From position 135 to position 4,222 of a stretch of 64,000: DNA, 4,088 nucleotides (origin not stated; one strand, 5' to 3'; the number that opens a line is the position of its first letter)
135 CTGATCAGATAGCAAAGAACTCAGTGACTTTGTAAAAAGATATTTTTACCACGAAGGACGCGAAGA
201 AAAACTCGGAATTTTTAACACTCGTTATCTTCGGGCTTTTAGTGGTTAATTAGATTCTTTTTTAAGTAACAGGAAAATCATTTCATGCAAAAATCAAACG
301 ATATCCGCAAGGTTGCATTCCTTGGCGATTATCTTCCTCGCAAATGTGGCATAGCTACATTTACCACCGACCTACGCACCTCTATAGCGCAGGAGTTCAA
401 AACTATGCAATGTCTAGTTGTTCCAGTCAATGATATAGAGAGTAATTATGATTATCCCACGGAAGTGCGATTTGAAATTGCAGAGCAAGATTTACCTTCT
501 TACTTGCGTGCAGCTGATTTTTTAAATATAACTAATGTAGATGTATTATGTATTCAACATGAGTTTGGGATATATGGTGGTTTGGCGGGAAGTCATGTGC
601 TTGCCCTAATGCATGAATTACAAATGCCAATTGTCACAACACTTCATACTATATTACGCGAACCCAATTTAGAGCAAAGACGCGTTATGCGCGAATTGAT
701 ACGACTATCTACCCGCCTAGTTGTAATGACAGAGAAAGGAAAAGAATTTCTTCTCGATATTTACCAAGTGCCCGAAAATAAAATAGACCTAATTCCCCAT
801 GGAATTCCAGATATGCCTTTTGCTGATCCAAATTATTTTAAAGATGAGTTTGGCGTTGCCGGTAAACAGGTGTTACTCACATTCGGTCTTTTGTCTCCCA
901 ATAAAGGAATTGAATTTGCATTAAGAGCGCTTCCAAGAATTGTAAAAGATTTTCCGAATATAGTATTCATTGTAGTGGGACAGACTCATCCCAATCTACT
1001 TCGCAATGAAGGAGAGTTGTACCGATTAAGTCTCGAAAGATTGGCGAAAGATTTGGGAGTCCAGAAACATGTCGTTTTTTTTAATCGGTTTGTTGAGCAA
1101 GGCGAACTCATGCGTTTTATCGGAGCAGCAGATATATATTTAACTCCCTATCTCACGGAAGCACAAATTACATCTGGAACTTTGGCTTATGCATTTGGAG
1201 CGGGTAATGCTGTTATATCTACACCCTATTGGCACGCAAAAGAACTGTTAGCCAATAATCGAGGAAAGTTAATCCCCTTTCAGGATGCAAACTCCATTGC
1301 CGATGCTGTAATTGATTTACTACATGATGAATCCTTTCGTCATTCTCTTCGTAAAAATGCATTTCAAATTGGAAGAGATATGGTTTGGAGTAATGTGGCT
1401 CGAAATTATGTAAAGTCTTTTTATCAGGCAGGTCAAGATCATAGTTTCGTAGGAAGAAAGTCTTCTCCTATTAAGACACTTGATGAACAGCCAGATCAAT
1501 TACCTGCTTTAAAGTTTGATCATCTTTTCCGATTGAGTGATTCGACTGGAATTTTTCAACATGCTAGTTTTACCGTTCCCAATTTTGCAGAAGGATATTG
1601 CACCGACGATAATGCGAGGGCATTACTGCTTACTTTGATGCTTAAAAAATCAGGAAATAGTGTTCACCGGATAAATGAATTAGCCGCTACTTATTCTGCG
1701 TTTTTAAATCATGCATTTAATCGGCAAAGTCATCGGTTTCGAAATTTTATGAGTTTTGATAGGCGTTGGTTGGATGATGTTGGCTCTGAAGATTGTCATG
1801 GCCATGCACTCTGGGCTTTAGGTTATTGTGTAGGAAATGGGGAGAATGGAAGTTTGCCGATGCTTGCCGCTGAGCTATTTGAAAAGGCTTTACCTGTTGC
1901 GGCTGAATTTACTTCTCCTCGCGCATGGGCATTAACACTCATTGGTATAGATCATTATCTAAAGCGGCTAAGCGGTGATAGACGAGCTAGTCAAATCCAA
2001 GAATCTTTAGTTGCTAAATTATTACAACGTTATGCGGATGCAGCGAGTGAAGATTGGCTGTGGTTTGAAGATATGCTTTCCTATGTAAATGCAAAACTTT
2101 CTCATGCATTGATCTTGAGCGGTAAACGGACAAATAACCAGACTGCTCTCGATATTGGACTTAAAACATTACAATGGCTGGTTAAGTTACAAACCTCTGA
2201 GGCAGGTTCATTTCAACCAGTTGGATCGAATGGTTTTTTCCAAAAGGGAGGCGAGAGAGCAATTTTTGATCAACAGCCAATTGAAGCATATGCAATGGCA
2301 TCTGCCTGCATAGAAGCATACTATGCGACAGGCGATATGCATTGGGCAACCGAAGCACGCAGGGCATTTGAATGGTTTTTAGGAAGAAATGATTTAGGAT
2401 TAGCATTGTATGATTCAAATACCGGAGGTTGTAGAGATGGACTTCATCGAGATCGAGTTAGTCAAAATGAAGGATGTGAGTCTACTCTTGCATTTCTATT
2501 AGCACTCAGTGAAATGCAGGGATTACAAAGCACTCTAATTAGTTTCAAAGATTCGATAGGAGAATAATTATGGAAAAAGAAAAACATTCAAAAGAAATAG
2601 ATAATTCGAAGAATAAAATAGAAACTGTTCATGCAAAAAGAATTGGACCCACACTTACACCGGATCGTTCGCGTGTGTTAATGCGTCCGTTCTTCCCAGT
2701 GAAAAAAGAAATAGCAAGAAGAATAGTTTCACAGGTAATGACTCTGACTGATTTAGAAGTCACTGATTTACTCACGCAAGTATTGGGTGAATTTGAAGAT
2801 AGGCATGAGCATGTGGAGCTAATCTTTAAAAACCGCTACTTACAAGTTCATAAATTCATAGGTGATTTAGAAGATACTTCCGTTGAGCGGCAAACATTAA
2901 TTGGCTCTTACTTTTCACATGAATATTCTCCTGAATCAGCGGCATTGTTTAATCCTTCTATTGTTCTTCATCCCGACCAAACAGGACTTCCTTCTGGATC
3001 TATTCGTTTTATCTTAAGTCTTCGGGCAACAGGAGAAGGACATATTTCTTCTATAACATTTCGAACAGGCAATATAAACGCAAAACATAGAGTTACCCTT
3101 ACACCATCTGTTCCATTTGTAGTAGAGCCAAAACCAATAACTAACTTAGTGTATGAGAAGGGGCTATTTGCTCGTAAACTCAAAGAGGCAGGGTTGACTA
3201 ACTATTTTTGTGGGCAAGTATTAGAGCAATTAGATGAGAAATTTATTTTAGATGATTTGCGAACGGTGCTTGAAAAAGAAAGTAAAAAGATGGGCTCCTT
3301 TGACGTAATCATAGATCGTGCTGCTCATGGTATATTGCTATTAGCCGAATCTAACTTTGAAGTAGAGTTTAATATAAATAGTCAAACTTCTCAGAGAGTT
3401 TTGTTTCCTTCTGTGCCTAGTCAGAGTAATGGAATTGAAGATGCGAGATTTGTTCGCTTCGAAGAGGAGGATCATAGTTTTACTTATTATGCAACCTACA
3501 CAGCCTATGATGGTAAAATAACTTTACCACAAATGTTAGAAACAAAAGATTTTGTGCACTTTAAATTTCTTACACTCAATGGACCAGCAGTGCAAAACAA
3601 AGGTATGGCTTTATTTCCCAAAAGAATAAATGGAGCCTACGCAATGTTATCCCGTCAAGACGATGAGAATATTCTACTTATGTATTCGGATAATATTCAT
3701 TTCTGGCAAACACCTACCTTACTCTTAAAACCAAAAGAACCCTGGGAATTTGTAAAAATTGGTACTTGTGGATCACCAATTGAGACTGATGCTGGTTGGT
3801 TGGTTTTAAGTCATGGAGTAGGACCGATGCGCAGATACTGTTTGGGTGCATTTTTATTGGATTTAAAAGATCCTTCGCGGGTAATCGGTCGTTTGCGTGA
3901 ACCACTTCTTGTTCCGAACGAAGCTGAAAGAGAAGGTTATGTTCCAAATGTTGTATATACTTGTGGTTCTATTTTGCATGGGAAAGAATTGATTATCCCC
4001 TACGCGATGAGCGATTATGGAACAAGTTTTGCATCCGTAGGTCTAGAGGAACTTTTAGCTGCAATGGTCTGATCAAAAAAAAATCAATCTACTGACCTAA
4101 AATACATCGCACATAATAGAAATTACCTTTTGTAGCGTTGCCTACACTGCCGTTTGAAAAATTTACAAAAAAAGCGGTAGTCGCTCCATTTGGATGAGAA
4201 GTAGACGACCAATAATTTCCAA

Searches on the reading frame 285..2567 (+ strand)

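Call 72: search_protein_families(library=pfam, proteins=[window:285-2567:+], max_evalue=0.00001)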
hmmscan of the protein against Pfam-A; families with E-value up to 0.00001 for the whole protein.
window:285-2567:+ (760 aa): 3 families
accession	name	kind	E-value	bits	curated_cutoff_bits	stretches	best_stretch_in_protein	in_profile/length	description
PF00534.26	Glycos_transf_1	-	3.4e-19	69.5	26.4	1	192-360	13-170/172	Glycosyl transferases group 1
PF13692.12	Glyco_trans_1_4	-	2.6e-18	67.1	27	1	195-348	2-142/142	Glycosyl transferases group 1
PF13439.12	Glyco_transf_4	-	4.1e-09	37.1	28.5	1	69-174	57-166/170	Glycosyltransferase Family 4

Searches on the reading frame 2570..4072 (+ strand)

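Call 72: search_protein_families(library=pfam, proteins=[window:2570-4072:+], max_evalue=0.00001)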
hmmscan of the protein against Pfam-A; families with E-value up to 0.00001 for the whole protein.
window:2570-4072:+ (500 aa): 1 family
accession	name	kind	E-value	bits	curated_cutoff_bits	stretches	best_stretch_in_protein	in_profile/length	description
PF04041.19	Glyco_hydro_130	-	7.4e-31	107.7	26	1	236-498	59-317/320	beta-1,4-mannooligosaccharide phosphorylase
